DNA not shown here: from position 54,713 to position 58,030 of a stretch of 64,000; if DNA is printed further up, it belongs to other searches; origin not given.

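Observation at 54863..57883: Island-borne 1006-aa gene with nuclease-like, NACHT-like NTPase and unassigned ~650-aa C-terminal regions: candidate single-gene NLR/STAND-type anti-phage system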

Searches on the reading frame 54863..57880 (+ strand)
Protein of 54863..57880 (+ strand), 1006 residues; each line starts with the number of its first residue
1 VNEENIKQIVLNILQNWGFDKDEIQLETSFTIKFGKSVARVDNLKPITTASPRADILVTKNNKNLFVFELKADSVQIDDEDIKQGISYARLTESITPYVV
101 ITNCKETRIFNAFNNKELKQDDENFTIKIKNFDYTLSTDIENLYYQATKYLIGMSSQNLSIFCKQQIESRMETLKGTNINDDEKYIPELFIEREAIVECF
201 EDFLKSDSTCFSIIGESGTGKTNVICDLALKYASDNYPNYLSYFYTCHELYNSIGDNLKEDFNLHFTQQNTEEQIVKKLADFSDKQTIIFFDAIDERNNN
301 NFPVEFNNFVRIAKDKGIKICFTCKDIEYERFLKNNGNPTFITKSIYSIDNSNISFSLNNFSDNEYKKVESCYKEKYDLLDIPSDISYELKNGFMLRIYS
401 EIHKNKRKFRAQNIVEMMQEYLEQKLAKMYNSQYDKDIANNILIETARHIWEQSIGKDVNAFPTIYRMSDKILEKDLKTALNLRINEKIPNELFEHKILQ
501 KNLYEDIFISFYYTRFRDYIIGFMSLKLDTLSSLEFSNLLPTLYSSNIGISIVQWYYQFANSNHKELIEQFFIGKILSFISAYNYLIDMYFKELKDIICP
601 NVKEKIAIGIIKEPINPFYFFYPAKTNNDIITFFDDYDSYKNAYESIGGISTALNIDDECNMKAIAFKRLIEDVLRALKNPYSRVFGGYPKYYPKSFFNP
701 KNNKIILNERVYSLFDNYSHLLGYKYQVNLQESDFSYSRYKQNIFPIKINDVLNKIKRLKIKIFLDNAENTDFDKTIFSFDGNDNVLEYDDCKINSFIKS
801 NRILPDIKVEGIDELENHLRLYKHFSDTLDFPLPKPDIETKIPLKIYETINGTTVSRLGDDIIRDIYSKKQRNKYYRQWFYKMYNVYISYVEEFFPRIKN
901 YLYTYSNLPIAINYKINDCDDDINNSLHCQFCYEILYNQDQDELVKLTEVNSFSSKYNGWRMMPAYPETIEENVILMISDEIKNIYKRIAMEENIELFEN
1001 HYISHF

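Call 4: search_protein_families(library=pfam, proteins=[window:54863-57880:+], max_evalue=1)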
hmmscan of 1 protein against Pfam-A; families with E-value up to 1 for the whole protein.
window:54863-57880:+ (1006 aa): 12 families
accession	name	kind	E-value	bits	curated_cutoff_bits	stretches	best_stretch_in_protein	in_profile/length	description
PF13588.12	HSDR_N_2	-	4.1e-09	37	25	1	2-114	1-98/110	Type I restriction enzyme R protein N terminus (HSDR_N)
PF24883.2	NPHP3_N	-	0.001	19.7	24.8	1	253-324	89-163/164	Nephrocystin 3, N-terminal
PF13401.12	AAA_22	-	0.0043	17.8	27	1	207-320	4-118/130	AAA domain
PF20720.3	nSTAND3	-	0.0064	16.6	27.2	1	203-260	13-67/155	Novel STAND NTPase 3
PF13191.12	AAA_16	-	0.0085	17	32.6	1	192-295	8-142/167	AAA ATPase domain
PF09848.15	SLFN-g3_helicase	-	0.011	15.5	24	1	210-292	3-86/354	Schlafen group 3, DNA/RNA helicase domain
PF07317.18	PilZN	-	0.016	15.6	23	1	264-332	23-91/107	Flagellar regulator YcgR, PilZN domain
PF05729.18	NACHT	-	0.023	15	26.7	1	213-253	5-48/167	NACHT domain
PF24404.1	nSTAND_NTPase7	-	0.048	13.1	27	1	206-296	10-95/399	Novel STAND NTPase 7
PF00004.35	AAA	-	0.085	13.8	21.2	1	213-300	3-72/131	ATPase family associated with various cellular activities (AAA)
PF20030.5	bpMoxR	-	0.098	12.2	27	1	180-254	4-77/205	MoxR domain in the MoxR-vWA-beta-propeller ternary systems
PF08578.15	DUF1765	-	0.78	10.6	25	1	885-980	21-98/125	Protein of unknown function (DUF1765)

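Call 5: search_protein_families(library=padloc, proteins=[window:54863-57880:+], max_evalue=1)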
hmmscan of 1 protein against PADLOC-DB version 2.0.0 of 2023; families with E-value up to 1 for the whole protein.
window:54863-57880:+ (1006 aa): 1 family
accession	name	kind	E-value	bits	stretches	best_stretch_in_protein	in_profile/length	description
PDLC04476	PDC-M16A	-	0.00075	16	1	190-233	6-50/691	-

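Call 6: search_protein_families(library=ncbifam, proteins=[window:54863-57880:+], max_evalue=1)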
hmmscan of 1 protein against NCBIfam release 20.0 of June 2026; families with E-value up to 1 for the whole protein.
window:54863-57880:+ (1006 aa): 1 family
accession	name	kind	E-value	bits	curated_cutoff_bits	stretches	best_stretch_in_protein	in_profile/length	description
NF038214.1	IS21_help_AAA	equivalog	0.025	14.3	200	1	209-261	91-140/232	IS21-like element helper ATPase IstB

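Call 10: find_homologous_proteins(query=window:54863-57880:+)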
Query window:54863-57880:+ (1006 aa): 54 proteins with E <= 0.001 among 8000 candidates.
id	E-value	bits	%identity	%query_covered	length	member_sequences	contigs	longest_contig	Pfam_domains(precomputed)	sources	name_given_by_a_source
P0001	0.0e+0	2260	100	100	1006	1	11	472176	PF13588.13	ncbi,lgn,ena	-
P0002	0.0e+0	1860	81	100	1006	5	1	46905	PF13588.13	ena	-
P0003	0.0e+0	1707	82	90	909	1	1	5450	PF13588.13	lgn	-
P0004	0.0e+0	1385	62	100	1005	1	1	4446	PF13588.13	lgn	-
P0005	0.0e+0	1255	57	99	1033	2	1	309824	PF13588.13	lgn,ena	-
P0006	0.0e+0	1236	57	99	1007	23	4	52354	PF13588.13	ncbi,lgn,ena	-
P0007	0.0e+0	1098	53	100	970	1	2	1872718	PF24883.3,PF13588.13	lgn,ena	-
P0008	0.0e+0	1085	53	98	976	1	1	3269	PF13588.13,PF20720.4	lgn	-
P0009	5.0e-221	755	42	99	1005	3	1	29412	PF04313.21,PF13588.13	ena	-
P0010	1.5e-219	750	42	99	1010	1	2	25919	PF13588.13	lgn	-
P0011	3.3e-218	746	41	99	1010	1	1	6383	PF04313.21,PF13588.13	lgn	-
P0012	8.0e-205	701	40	99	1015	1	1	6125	PF13588.13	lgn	-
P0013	1.6e-96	343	32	91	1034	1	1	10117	PF13588.13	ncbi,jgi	-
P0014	1.5e-92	330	33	75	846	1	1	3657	PF04313.21,PF13588.13,PF13401.13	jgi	jgi:hypothetical protein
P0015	7.3e-92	327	29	95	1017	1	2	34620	PF04313.21,PF13588.13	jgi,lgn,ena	jgi:hypothetical protein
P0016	1.4e-91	326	33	63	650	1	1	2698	PF13588.13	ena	-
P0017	7.1e-91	324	37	61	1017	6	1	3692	PF04313.21,PF13588.13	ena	-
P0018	1.5e-90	323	32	90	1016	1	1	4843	PF13588.13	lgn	-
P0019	1.6e-90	323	32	90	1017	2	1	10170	PF04313.21,PF13588.13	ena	-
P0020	1.8e-90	323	35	61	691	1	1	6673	PF04313.21,PF13588.13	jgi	-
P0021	2.2e-90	322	30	90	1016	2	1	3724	PF04313.21,PF13588.13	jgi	jgi:hypothetical protein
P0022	6.1e-90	321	30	90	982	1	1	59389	PF04313.21,PF13588.13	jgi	-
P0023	2.8e-89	319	31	90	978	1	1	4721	PF04313.21,PF13588.13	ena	-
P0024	4.8e-89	318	30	91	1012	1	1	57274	PF13588.13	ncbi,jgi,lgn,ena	ncbi:MAG: type I restriction enzyme HsdR N-terminal domain-containing protein [bacterium]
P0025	5.0e-89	318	36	61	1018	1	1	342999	PF13588.13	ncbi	ncbi:MAG: type I restriction enzyme HsdR N-terminal domain-containing protein [Candidatus Atribacter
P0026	2.6e-88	316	30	90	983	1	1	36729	PF04313.21,PF13588.13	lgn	-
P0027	3.9e-87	312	30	90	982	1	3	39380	PF04313.21,PF13588.13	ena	-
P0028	1.5e-86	310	35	61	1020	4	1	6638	PF04313.21,PF13588.13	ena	-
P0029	3.4e-86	309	33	75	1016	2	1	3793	PF04313.21,PF13588.13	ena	-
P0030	1.4e-85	307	29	95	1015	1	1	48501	PF13588.13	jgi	-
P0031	2.5e-84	302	29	90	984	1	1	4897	PF04313.21,PF13588.13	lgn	-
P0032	6.0e-84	301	30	91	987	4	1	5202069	PF04313.21,PF13588.13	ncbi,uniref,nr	ncbi:type I restriction enzyme HsdR N-terminal domain-containing protein [Solitalea canadensis]|unir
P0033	1.7e-83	300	34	63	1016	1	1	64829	PF24883.3,PF13588.13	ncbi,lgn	-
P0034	1.7e-83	300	29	90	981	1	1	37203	PF04313.21,PF13588.13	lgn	-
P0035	9.1e-83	297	30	90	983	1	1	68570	PF04313.21,PF13588.13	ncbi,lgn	-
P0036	1.3e-82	297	30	88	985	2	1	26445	PF04313.21,PF13588.13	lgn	-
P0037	1.4e-82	297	30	90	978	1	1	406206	PF13588.13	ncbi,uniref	ncbi:type I restriction enzyme HsdR N-terminal domain-containing protein [Flavobacterium sp. XS1P27]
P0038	2.7e-82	296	29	90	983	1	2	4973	PF13588.13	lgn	-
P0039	5.4e-82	295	34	59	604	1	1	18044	PF04313.21,PF13588.13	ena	-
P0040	1.1e-81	294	33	60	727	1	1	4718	PF04313.21,PF13588.13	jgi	-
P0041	1.5e-81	293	33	62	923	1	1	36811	PF13588.13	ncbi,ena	-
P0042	2.5e-81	292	30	90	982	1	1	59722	PF04313.21,PF13588.13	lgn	-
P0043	6.8e-81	291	32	60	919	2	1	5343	PF04313.21,PF13588.13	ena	-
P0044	2.7e-80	289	29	92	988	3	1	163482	PF04313.21,PF13588.13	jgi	-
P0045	2.6e-79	286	32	61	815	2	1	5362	PF04313.21,PF13588.13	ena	-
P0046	1.5e-77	280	33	62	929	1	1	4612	PF13588.13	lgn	-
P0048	1.1e-71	261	31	64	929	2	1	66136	PF04313.21,PF13588.13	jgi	jgi:hypothetical protein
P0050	1.5e-50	191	29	62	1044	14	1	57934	PF04313.21,PF13588.13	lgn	-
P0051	5.7e-50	189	29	69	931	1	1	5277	PF24883.3,PF13588.13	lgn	-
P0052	1.4e-34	138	26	57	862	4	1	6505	PF13588.13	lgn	-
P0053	1.1e-30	125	24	56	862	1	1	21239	PF13588.13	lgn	-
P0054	5.1e-16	76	30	30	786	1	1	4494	PF04313.21,PF13588.13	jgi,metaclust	metaclust:\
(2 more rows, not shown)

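Call 13: find_encoding_contigs(protein=P0001, flank=10000, max_places=6)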
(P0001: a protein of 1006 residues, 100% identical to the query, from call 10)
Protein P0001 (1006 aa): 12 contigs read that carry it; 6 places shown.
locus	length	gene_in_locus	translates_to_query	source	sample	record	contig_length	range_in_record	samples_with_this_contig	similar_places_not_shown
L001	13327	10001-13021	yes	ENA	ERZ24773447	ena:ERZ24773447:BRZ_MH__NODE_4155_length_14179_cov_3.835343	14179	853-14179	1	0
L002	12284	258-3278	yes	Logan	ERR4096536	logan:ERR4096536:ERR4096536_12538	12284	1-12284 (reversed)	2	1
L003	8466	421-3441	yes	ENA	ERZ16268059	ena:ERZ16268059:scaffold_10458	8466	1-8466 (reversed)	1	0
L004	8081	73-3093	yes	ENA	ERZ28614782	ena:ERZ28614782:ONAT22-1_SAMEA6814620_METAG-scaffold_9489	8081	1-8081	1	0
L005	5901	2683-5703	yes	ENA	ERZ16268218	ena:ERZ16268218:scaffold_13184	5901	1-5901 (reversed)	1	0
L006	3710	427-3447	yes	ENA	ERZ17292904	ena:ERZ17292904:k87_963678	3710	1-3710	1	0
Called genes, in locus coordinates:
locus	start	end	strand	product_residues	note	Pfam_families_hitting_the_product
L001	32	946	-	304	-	PF06325:PrmA, PF08241:Methyltransf_11 (faint), PF05175:MTS (weak), PF13489:Methyltransf_23 (weak), PF13847:Methyltransf_31, PF13649:Methyltransf_25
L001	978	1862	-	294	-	PF03255:ACCA, PF01039:Carboxyl_trans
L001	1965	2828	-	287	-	PF17848:Zn_ribbon_ACC, PF01039:Carboxyl_trans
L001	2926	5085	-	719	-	-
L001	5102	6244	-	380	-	PF01551:Peptidase_M23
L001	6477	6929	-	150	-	PF04074:DUF386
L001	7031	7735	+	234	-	-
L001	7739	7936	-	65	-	-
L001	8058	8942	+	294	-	PF00892:EamA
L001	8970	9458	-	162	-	PF07007:LprI (weak)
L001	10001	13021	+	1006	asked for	PF13588:HSDR_N_2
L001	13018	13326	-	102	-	?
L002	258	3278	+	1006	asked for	PF13588:HSDR_N_2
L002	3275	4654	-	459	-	PF14659:Phage_int_SAM_3, PF13102:Phage_int_SAM_5 (weak), PF00589:Phage_integrase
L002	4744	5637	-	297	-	PF13662:Toprim_4 (faint), PF01751:Toprim (weak), PF13155:Toprim_2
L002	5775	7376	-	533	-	-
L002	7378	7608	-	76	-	-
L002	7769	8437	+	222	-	-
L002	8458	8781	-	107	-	PF13560:HTH_31, PF12844:HTH_19, PF13443:HTH_26, PF01381:HTH_3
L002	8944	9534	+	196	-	PF03167:UDG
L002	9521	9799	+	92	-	PF14373:Imm_superinfect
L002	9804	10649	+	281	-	-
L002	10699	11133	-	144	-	-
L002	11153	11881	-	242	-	PF14903:WG_beta_rep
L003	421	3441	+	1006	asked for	PF13588:HSDR_N_2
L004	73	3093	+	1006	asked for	PF13588:HSDR_N_2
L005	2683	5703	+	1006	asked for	PF13588:HSDR_N_2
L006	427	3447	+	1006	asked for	PF13588:HSDR_N_2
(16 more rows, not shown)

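Call 15: search_solved_structures(query=A1, max_evalue=1, show_alignments=3)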
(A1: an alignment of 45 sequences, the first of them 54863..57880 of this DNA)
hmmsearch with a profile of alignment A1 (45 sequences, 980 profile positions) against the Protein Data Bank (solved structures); distinct sequences matched with E-value up to 1: 4.
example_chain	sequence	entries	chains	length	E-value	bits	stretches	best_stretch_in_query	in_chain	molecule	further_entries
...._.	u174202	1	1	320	0.75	11.2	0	192-237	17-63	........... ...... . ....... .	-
6vvo_C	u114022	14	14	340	0.78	11.1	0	192-237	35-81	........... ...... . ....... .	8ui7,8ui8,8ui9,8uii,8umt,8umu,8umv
7z6h_G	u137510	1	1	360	0.87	11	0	192-237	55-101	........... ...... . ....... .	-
3tso_A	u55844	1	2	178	0.96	10.8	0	213-231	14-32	Ras-related protein Rab-25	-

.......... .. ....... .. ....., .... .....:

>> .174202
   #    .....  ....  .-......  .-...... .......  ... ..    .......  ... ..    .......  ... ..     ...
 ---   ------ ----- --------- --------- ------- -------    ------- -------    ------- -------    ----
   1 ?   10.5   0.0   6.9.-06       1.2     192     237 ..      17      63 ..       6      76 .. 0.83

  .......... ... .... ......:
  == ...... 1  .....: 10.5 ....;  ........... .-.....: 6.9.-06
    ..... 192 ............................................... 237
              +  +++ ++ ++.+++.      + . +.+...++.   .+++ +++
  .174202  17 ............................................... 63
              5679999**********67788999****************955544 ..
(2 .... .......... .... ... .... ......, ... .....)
